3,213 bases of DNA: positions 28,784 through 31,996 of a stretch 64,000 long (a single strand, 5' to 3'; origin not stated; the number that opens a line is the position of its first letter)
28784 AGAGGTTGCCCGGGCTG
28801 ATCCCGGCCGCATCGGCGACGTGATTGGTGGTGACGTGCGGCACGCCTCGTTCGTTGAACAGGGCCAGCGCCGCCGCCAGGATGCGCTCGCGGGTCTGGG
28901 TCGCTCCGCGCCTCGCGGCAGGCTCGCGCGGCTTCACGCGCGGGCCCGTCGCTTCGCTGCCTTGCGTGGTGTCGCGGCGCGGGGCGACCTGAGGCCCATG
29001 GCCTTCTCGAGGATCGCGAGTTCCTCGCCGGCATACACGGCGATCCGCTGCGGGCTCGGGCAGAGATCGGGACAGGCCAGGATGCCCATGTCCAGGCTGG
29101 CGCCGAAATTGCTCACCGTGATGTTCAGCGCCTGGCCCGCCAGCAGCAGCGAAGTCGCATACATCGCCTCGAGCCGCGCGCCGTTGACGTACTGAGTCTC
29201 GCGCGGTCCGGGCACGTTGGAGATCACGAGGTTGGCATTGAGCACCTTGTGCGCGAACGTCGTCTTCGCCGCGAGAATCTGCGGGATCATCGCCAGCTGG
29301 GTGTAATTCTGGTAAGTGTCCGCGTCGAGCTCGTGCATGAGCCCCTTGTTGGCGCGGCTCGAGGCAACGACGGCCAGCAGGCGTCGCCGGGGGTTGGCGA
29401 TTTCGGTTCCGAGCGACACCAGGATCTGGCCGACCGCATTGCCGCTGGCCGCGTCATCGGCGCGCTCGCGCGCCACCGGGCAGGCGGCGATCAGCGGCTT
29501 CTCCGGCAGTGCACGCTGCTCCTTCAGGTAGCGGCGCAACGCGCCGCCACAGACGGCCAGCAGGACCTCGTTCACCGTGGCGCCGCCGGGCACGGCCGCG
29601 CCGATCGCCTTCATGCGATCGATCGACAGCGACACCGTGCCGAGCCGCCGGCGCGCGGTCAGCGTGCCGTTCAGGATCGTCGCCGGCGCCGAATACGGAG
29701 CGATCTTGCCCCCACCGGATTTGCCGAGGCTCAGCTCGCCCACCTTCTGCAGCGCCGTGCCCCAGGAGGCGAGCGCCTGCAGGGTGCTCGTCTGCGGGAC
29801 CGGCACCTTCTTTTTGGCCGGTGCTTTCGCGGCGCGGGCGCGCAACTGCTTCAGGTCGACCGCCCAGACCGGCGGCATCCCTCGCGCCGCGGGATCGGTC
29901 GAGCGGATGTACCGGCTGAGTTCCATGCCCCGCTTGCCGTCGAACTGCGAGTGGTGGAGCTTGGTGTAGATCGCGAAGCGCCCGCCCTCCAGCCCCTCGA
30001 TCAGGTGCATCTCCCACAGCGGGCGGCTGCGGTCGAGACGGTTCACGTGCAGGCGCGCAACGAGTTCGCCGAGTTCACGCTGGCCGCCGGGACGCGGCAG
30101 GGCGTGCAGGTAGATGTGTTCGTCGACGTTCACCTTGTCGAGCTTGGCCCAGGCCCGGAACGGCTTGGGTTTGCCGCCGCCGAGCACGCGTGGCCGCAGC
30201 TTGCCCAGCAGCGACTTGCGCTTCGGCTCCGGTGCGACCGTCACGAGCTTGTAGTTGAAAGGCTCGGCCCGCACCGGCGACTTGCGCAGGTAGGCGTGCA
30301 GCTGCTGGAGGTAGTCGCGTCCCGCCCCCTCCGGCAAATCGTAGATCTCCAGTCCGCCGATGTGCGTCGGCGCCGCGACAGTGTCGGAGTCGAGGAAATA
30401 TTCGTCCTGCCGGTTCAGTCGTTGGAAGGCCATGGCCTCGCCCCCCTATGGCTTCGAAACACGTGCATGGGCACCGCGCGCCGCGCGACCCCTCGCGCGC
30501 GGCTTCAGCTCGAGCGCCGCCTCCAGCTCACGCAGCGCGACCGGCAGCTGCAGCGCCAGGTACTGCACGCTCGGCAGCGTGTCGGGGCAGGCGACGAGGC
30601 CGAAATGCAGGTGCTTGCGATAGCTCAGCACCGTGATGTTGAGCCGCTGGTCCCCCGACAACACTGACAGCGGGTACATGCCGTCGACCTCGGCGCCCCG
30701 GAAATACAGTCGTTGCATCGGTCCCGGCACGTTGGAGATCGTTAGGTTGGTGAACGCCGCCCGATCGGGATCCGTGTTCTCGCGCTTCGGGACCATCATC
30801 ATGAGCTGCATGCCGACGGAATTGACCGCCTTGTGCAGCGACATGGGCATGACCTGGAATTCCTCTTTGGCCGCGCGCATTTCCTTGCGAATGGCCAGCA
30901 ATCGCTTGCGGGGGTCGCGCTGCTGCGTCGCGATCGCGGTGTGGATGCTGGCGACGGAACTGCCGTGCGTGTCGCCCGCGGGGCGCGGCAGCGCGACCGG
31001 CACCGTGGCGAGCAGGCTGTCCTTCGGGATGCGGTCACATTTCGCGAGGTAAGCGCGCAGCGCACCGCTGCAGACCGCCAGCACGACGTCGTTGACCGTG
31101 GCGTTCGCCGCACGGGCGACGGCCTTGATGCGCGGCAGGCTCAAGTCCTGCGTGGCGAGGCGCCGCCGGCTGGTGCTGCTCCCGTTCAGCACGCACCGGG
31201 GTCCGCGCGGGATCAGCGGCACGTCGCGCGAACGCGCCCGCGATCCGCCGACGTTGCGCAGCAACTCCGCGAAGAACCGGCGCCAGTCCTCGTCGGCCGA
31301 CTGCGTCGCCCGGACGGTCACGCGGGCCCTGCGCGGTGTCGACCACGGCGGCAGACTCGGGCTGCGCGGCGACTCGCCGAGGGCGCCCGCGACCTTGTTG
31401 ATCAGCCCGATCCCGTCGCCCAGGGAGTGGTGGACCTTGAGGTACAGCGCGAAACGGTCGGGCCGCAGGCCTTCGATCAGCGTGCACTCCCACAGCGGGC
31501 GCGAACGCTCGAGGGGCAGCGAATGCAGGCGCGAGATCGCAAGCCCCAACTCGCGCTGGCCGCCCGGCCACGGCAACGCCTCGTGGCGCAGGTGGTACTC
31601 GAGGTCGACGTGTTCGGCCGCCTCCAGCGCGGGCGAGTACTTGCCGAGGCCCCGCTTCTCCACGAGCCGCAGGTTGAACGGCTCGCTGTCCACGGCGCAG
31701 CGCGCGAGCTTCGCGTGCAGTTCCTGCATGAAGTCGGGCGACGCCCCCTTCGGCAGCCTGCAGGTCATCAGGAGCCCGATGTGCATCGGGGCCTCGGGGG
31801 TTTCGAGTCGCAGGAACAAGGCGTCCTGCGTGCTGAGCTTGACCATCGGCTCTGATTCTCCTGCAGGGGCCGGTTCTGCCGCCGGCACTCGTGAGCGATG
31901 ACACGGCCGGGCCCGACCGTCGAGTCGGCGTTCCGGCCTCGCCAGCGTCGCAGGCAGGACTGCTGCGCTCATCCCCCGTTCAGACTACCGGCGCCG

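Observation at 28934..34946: Four tandem WS/DGAT acyltransferase paralogs in one co-directional string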

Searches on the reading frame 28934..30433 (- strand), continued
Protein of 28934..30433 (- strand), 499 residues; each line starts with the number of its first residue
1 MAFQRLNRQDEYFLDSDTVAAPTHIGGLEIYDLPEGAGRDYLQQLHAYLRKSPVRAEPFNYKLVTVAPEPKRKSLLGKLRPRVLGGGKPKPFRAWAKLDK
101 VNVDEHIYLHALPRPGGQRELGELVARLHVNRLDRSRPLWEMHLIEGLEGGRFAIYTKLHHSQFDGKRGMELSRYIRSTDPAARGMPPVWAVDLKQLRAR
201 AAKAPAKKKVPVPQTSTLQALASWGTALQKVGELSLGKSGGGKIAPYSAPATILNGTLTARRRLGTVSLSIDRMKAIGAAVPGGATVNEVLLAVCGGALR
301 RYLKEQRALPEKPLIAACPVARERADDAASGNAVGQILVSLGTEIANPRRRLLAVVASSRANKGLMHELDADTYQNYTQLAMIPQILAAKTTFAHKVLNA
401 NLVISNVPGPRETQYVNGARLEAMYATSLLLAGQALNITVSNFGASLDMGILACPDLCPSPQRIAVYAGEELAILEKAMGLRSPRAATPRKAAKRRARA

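Call 63: search_protein_families(library=ncbifam, proteins=[L020:26-1132:-, L020:17694-19412:-, L019:3304-4410:-, L019:4576-5997:+], max_evalue=1e-20)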
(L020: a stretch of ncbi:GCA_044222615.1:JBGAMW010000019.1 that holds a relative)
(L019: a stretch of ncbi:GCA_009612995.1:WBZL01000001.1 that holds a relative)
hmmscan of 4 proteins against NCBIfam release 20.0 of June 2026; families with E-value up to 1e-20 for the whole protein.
L020:26-1132:- (368 aa): 0 families

L020:17694-19412:- (572 aa): 19 families
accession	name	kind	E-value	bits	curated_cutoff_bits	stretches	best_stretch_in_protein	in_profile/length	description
NF009478.0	PRK12844.1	equivalog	1.4e-172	574.9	789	1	7-569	3-550/559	3-ketosteroid-delta-1-dehydrogenase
NF005882.1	PRK07843.1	equivalog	3e-162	540.8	788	1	14-565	3-545/547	3-oxosteroid 1-dehydrogenase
NF009473.0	PRK12835.1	subfamily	2e-160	535.1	837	1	6-568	5-567/585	FAD-binding protein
NF009477.0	PRK12843.1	equivalog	1.1e-141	473.2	758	1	6-568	10-569/578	FAD-dependent oxidoreductase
NF004789.0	PRK06134.1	subfamily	8.5e-139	463.8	747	1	6-570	6-570/581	FAD-dependent oxidoreductase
NF009479.0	PRK12845.1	equivalog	3.7e-128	428.4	793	1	6-566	12-562/566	3-ketosteroid-delta-1-dehydrogenase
NF009476.0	PRK12839.1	equivalog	6.1e-107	358.1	940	1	10-569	6-566/572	FAD-dependent oxidoreductase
NF053676.1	4oxCHCAChcC1Cy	equivalog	1.2e-104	350.6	1000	1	14-568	3-527/528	4-oxocyclohexanecarboxylate 2-dehydrogenase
NF053677.1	Desat2ChcC2Cyan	equivalog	2.3e-98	329.9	900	1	14-567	2-551/558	4-oxocyclohex-2-ene-1-carboxylate 5-dehydrogenase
NF009474.0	PRK12837.1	equivalog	1.2e-97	327.9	675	2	206-568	160-509/513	FAD-binding protein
TIGR01813.1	flavo_cyto_c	subfamily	1.6e-48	165.6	285.45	1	216-539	127-418/444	flavocytochrome c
NF005510.0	PRK07121.1-3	subfamily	4.1e-47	161.1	481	1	239-566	200-485/492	FAD-binding protein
NF005511.0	PRK07121.1-4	equivalog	7.3e-47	160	466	1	259-539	257-511/553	FAD-binding protein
NF005509.0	PRK07121.1-2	subfamily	8.4e-44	150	630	1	248-560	233-514/527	FAD-binding protein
NF006130.0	PRK08274.1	equivalog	6.7e-43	147.2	369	1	231-558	144-449/467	FAD-dependent tricarballylate dehydrogenase TcuA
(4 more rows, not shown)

L019:3304-4410:- (368 aa): 0 families

L019:4576-5997:+ (473 aa): 33 families (the best 25 are shown)
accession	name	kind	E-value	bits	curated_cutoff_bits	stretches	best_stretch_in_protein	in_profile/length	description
NF045701.1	BenzalDHMdlD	equivalog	4.2e-76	256.3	550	1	3-441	6-432/436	NAD(P)-dependent benzaldehyde dehydrogenase MdlD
NF006916.0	PRK09407.1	equivalog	5e-61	206.9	521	1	14-442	66-491/526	succinic semialdehyde dehydrogenase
NF010000.0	PRK13473.1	subfamily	1.1e-53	182.6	615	1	6-442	41-471/475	aminobutyraldehyde dehydrogenase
TIGR01804.1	BADH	equivalog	2.2e-51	174.8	668.6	1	14-438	45-466/467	betaine-aldehyde dehydrogenase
TIGR01780.1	SSADH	subfamily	6e-50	170.4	646.35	1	97-438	105-447/448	succinate-semialdehyde dehydrogenase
NF009725.0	PRK13252.1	equivalog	6.8e-50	169.9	593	1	15-442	55-478/488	betaine-aldehyde dehydrogenase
NF045735.1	PaDhStyDPseudo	equivalog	3.6e-48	164.5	850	1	22-442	60-480/483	phenylacetaldehyde dehydrogenase StyD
TIGR03216.1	OH_muco_semi_DH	equivalog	3e-47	161.3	693.25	1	5-439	37-475/481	2-hydroxymuconic semialdehyde dehydrogenase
TIGR04284.1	aldehy_Rv0768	hypoth_equivalog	3.9e-45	154.7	775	1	101-441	133-476/480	aldehyde dehydrogenase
TIGR02299.1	HpaE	equivalog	2.4e-44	151.7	638.35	1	92-444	120-477/488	5-carboxymethyl-2-hydroxymuconate semialdehyde dehydrogenase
NF045736.1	PaDhStyDRhodo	equivalog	1.8e-43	148.8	800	1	102-433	136-467/479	phenylacetaldehyde dehydrogenase StyD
NF008415.0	PRK11241.1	equivalog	3.3e-42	144.8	828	1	3-435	47-472/482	NADP-dependent succinate-semialdehyde dehydrogenase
NF007497.0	PRK10090.1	equivalog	1.6e-40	139.3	500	1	105-442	138-476/480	aldehyde dehydrogenase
NF006915.0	PRK09406.1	equivalog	3.9e-40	138.1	730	1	3-443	22-456/457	NADP-dependent succinic semialdehyde dehydrogenase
NF052305.1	DioxValDhHalo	equivalog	1.5e-39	136.2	750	1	105-443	137-481/483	2,5-dioxovalerate dehydrogenase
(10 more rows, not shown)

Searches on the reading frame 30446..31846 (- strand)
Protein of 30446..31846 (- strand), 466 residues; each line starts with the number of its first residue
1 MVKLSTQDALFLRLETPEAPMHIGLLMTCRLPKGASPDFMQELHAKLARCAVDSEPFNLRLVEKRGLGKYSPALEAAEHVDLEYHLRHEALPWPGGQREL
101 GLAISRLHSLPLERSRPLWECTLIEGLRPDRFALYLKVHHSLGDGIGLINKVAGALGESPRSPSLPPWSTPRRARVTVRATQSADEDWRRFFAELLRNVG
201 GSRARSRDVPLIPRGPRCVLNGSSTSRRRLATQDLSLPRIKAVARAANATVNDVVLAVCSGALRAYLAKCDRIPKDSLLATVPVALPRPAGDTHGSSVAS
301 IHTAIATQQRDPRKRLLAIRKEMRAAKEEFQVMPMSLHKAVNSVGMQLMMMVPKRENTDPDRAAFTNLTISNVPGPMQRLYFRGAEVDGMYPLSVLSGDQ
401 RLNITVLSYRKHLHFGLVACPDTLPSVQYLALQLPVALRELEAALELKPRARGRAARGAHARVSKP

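Call 3: search_protein_families(library=pfam, proteins=[window:30446-31846:-])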
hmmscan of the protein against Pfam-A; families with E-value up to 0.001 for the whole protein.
window:30446-31846:- (466 aa): 2 families
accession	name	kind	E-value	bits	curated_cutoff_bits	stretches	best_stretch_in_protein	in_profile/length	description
PF03007.21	WS_DGAT_cat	-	7.8e-58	196.7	23.6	1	4-255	1-263/263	Wax ester synthase/diacylglycerol acyltransferase catalytic domain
PF06974.18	WS_DGAT_C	-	3.3e-29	102.3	20.7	1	295-441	2-144/145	WS/DGAT C-terminal domain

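Call 4: search_protein_families(library=ncbifam, proteins=[window:30446-31846:-])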
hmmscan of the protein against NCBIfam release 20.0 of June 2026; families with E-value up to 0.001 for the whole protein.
window:30446-31846:- (466 aa): 1 family
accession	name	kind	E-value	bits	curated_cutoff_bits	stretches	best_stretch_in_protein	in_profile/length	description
TIGR02946.1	acyl_WS_DGAT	subfamily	2.8e-113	379.2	309.95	1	4-444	1-452/453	wax ester/triacylglycerol synthase family O-acyltransferase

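Call 16: search_solved_structures(query=window:30446-31846:-, show_alignments=3, max_evalue=0.001)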
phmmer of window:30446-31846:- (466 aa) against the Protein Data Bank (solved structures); distinct sequences matched with E-value up to 0.001: 2.
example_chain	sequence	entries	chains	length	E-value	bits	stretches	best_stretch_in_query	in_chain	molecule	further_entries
6chj_A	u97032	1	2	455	1.8e-77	264.4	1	2-443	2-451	Diacylglycerol O-acyltransferase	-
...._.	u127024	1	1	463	8.9e-72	245.7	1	6-442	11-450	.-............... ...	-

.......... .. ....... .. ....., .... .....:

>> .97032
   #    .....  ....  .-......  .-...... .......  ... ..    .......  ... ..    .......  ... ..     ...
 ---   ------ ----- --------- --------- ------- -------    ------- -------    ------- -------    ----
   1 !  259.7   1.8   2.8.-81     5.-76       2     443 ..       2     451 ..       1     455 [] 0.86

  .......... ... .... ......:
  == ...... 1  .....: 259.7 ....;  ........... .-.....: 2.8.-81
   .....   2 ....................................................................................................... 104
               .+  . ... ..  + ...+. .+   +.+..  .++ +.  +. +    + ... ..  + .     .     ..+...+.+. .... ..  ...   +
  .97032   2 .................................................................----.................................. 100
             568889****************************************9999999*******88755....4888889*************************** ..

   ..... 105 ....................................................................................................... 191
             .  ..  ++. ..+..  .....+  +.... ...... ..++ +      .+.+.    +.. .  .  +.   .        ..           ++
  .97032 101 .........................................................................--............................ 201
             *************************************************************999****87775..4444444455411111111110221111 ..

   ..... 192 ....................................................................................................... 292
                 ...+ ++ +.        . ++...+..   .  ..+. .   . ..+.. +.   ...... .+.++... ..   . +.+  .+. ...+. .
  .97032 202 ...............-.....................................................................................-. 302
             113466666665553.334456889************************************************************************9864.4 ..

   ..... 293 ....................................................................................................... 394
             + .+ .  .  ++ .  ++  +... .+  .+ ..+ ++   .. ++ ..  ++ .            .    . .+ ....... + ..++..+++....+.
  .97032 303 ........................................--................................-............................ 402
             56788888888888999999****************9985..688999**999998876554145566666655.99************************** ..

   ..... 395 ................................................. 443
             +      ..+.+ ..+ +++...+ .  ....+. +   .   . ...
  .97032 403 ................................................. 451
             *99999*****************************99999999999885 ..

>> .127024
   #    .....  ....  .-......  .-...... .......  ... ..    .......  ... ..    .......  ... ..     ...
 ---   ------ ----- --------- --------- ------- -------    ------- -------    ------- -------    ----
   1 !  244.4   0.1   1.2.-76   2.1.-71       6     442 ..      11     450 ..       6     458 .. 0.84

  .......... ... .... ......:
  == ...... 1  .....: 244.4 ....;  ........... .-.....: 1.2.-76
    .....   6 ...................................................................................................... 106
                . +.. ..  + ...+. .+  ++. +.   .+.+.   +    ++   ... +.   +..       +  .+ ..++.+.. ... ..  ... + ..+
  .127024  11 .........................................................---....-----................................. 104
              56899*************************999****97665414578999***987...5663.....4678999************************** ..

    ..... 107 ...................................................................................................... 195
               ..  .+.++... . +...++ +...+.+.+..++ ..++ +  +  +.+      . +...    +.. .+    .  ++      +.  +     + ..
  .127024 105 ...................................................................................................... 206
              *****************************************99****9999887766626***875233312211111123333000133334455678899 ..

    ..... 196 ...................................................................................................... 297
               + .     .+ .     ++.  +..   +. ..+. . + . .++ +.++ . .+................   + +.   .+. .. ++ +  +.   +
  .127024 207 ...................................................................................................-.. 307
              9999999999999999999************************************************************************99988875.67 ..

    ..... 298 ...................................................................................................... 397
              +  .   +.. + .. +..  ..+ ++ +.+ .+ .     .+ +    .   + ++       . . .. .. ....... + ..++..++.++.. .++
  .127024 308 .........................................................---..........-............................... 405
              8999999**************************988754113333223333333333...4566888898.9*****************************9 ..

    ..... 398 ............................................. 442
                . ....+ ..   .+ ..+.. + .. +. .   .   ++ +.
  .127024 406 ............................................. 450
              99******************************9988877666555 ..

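Call 58: find_related_loci(query=A1, collection=metagenome_contigs, flank=10000)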
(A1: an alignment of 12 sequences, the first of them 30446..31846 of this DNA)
Query A1 (466 aa) in metagenome_contigs; peptide patterns used: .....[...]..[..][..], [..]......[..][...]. (x = any residue, [..] = any of these).
600 stretches matched a pattern (row limit reached: there are more); 482 encode a relative of the query (tblastn E <= 1e-3); the best 80 are kept; 80 distinct loci.
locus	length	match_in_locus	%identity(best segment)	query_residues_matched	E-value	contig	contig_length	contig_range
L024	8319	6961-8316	63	1-457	0e+0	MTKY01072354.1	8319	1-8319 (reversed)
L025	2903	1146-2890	58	1-466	0e+0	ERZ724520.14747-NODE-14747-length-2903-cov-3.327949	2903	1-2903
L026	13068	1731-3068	59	1-446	3e-172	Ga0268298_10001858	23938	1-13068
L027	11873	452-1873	41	1-464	2e-98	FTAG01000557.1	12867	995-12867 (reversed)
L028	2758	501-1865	41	2-445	2e-98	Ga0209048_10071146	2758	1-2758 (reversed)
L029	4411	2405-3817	40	2-459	3e-95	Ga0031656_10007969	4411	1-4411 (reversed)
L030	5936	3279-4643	43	2-445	1e-94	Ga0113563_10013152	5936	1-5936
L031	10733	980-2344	42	2-445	2e-94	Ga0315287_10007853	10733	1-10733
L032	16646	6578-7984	39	1-457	5e-94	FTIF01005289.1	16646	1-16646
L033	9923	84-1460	42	2-449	8e-93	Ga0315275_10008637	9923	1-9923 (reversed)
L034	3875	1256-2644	39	1-451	1e-92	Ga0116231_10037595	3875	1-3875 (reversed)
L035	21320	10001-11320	40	2-431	3e-91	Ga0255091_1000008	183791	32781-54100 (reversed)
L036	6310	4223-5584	40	3-445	7e-91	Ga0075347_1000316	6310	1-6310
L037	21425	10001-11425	40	2-466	3e-90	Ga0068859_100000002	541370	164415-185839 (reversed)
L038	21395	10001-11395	40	2-449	3e-90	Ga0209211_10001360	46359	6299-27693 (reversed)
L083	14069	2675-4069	38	1-457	2e-82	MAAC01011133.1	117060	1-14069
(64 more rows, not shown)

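Call 70: search_protein_families(library=pfam, proteins=[L083:1821-2570:-, L083:1153-1863:+, L083:4298-5032:+, L083:5035-6789:-], max_evalue=0.0001)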
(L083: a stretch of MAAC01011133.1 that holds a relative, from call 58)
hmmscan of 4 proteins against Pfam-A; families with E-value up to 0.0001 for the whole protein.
L083:1821-2570:- (249 aa): 2 families
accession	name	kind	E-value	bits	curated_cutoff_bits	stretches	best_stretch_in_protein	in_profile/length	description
PF12847.13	Methyltransf_18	-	4.9e-17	62.8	27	1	32-174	10-151/151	Methyltransferase domain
PF04816.18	TrmK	-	2.1e-09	37.7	27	1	42-183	3-144/205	tRNA (adenine(22)-N(1))-methyltransferase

L083:1153-1863:+ (236 aa): 1 family
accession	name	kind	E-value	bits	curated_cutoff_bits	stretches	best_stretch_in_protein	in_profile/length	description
PF04116.19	FA_hydroxylase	-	1.2e-11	45.6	31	1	62-222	2-132/132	Fatty acid hydroxylase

L083:4298-5032:+ (244 aa): 1 family
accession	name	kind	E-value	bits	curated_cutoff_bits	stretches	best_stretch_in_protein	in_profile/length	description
PF02146.23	SIR2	-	1.1e-24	87.8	24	1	8-194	1-178/180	Sir2 family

L083:5035-6789:- (584 aa): 6 families
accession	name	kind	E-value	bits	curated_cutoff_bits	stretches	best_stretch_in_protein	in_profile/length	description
PF00069.31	Pkinase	-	6.8e-41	140.8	31.7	1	281-554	2-257/263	Protein kinase domain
PF07714.23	PK_Tyr_Ser-Thr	-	1.8e-21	77.1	23.1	1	304-500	29-221/258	Protein tyrosine and serine/threonine kinase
PF13672.11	PP2C_2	-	2.8e-15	56.9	24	1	19-211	5-192/209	Protein phosphatase 2C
PF07228.17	SpoIIE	-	4.4e-06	27.2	25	1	84-237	37-181/192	Stage II sporulation protein E (SpoIIE)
PF00481.26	PP2C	-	7.8e-05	22.9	20.3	0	41-153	31-142/255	Protein phosphatase 2C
PF03109.22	ABC1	-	9.2e-05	22.1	22.9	0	312-425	107-214/244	ABC1 atypical kinase-like domain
